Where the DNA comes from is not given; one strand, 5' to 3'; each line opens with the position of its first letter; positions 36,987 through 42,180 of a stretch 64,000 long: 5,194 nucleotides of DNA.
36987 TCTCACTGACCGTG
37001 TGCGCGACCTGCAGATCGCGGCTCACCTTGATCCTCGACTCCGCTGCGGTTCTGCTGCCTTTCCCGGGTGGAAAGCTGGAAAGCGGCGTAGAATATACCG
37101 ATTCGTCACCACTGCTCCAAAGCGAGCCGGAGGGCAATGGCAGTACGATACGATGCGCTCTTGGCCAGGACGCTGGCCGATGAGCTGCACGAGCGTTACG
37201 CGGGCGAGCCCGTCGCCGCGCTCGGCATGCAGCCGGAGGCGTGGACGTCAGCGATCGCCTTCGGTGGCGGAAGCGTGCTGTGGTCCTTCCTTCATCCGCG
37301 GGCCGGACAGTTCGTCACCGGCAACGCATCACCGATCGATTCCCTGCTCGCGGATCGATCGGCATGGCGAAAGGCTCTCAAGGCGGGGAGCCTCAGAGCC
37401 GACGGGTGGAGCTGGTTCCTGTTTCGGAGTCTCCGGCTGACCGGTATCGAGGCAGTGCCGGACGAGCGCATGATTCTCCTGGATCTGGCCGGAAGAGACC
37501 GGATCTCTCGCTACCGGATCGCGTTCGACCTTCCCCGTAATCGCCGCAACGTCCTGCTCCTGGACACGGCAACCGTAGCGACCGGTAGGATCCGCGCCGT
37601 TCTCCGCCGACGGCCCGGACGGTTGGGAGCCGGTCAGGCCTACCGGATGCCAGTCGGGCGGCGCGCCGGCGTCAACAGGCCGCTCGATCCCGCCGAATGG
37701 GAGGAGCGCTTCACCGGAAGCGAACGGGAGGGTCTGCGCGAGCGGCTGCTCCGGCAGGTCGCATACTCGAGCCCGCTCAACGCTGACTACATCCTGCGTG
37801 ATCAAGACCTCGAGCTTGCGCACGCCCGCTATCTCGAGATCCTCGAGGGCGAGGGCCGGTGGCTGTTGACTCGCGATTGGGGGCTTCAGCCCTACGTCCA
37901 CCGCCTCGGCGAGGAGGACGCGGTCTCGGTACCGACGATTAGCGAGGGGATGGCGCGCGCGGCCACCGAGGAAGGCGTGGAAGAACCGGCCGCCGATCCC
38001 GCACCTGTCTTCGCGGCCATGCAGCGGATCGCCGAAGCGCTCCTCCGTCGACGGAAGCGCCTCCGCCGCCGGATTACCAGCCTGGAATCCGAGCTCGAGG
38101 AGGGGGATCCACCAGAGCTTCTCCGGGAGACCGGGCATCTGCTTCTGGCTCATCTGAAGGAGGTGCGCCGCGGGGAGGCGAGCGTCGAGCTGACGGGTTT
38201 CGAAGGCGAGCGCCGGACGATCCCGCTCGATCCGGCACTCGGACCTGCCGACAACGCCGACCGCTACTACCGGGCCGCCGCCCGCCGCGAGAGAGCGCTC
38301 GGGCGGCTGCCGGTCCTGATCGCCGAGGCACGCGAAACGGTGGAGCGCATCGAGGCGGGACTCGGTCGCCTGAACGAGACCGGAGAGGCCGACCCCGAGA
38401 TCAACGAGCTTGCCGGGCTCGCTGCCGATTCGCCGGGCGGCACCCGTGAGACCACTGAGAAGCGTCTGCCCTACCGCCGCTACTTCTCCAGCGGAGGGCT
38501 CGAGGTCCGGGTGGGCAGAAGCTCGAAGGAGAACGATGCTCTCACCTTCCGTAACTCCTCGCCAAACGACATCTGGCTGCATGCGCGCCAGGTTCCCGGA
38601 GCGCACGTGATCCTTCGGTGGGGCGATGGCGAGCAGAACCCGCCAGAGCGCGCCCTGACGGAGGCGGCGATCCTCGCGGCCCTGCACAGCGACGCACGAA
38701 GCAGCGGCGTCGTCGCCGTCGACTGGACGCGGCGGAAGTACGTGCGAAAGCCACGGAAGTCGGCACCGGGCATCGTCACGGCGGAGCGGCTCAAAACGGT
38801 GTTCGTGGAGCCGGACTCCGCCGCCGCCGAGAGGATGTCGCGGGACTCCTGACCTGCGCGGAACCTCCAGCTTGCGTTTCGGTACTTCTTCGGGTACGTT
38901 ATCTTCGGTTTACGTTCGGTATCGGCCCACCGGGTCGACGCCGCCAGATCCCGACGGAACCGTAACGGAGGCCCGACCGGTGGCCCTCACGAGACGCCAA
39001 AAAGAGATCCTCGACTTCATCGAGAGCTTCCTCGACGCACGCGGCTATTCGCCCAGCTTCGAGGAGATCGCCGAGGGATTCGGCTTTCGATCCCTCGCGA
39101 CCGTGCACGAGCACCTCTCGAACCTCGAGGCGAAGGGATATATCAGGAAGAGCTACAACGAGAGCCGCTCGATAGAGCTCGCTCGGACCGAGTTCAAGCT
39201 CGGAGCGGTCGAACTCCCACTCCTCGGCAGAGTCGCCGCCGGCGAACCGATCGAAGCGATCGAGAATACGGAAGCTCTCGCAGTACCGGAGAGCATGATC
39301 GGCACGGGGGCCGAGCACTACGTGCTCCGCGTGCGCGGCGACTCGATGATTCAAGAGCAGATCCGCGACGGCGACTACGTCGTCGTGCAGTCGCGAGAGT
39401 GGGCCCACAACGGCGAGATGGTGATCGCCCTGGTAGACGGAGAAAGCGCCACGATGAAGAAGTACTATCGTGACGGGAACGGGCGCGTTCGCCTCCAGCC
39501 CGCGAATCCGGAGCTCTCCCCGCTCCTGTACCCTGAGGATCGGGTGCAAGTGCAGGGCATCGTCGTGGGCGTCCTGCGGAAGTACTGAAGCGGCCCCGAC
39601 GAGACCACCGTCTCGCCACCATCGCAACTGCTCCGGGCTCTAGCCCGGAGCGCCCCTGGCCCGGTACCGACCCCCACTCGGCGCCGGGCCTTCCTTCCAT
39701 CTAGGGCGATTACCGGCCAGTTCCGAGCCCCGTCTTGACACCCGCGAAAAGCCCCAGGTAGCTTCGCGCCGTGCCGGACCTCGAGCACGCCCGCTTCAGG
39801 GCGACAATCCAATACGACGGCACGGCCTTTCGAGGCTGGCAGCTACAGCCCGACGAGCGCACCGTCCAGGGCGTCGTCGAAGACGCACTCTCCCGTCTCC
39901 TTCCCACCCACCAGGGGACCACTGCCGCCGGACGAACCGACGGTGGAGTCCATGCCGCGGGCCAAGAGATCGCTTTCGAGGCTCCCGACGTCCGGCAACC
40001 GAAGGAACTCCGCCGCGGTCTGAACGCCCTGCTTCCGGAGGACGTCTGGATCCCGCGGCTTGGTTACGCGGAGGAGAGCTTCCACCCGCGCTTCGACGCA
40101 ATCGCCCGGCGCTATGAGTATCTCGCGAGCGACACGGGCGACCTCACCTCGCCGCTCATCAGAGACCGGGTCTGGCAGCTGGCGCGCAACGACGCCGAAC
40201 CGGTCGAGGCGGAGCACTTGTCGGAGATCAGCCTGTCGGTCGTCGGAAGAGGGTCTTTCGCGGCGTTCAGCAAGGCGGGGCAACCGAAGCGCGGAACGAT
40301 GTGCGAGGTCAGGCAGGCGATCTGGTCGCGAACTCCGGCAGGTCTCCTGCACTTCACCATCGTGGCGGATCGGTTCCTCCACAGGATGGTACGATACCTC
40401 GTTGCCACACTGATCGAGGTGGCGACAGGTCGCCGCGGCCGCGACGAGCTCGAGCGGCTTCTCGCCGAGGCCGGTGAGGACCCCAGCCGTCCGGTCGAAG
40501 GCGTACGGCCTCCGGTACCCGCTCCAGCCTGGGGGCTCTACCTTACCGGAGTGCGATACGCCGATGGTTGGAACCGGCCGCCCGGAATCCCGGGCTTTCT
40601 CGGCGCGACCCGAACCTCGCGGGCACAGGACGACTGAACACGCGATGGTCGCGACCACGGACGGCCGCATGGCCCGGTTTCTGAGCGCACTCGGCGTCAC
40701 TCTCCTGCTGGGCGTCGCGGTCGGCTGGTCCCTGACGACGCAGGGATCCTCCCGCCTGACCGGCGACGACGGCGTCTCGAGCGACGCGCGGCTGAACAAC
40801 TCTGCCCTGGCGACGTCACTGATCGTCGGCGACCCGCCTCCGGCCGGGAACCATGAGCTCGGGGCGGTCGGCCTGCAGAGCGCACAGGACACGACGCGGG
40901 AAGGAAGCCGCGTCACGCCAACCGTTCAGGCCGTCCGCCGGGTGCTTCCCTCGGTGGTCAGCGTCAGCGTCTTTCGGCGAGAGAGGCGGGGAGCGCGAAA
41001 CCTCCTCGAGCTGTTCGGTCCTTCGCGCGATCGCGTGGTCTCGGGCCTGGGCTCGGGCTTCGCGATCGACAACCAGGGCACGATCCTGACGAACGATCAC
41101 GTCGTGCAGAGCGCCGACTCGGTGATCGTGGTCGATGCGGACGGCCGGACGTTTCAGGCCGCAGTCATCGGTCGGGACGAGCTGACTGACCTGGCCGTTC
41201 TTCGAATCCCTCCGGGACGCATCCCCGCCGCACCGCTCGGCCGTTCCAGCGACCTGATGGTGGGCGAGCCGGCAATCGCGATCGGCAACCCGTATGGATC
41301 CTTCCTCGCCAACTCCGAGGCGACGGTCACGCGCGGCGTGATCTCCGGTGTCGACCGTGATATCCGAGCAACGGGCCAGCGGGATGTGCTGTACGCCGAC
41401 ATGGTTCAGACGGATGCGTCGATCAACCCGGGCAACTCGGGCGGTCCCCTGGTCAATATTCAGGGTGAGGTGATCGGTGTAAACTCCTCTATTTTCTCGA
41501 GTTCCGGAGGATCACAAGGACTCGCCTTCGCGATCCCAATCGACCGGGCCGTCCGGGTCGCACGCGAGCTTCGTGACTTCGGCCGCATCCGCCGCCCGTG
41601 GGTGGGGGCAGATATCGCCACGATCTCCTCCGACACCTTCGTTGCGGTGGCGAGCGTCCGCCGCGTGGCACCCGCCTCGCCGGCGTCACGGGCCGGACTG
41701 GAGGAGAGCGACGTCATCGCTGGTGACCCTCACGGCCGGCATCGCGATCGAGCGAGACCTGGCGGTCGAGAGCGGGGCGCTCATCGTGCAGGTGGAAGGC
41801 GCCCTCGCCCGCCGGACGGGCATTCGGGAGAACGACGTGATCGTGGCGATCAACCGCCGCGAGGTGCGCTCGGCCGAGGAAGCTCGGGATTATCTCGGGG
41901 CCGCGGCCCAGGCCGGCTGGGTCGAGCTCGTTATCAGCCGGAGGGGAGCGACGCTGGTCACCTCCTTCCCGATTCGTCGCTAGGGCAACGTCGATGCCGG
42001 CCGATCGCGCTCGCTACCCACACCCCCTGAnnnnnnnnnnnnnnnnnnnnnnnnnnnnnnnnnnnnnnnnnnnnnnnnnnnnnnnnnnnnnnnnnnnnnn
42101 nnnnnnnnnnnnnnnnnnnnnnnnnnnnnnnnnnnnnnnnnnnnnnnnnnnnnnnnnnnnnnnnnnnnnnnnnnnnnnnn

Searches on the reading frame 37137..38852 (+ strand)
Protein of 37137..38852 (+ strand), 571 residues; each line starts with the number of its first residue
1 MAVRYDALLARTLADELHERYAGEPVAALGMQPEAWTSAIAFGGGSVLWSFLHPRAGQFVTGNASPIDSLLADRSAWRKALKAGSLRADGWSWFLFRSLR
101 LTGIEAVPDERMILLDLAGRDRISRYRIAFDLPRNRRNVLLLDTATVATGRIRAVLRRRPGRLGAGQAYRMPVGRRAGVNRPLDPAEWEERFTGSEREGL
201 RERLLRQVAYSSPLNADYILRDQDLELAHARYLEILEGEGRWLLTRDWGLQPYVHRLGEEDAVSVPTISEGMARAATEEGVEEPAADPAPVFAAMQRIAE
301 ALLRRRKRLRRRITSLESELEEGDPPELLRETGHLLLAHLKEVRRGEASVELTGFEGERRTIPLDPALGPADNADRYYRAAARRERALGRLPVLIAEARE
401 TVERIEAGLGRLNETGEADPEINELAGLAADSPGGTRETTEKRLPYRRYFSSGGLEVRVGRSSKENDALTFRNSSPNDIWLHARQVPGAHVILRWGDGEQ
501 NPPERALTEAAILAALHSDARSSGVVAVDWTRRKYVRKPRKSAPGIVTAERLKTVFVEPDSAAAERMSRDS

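Call 63: search_protein_families(library=pfam, proteins=[window:37137-38852:+], max_evalue=0.00001)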
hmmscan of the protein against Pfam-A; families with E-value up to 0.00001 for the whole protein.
window:37137-38852:+ (571 aa): 2 families
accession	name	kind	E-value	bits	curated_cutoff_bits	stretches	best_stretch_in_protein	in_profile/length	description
PF05833.16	NFACT_N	-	6.7e-18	65.1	31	1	296-412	303-421/456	NFACT N-terminal and middle domains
PF05670.18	NFACT-R_1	-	3.5e-11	44.1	29.8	1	447-541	3-98/112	NFACT protein RNA binding domain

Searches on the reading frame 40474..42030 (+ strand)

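Call 63: search_protein_families(library=pfam, proteins=[window:40474-42030:+], max_evalue=0.00001)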
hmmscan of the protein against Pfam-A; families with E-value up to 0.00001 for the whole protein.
window:40474-42030:+ (518 aa): 2 families
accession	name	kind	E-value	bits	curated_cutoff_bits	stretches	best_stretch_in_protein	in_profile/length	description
PF13365.12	Trypsin_2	-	2.2e-34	119.7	27.6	1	193-336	1-144/144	Trypsin-like peptidase domain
PF00089.32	Trypsin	-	1.6e-18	67.8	20.6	1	194-360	28-217/220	Trypsin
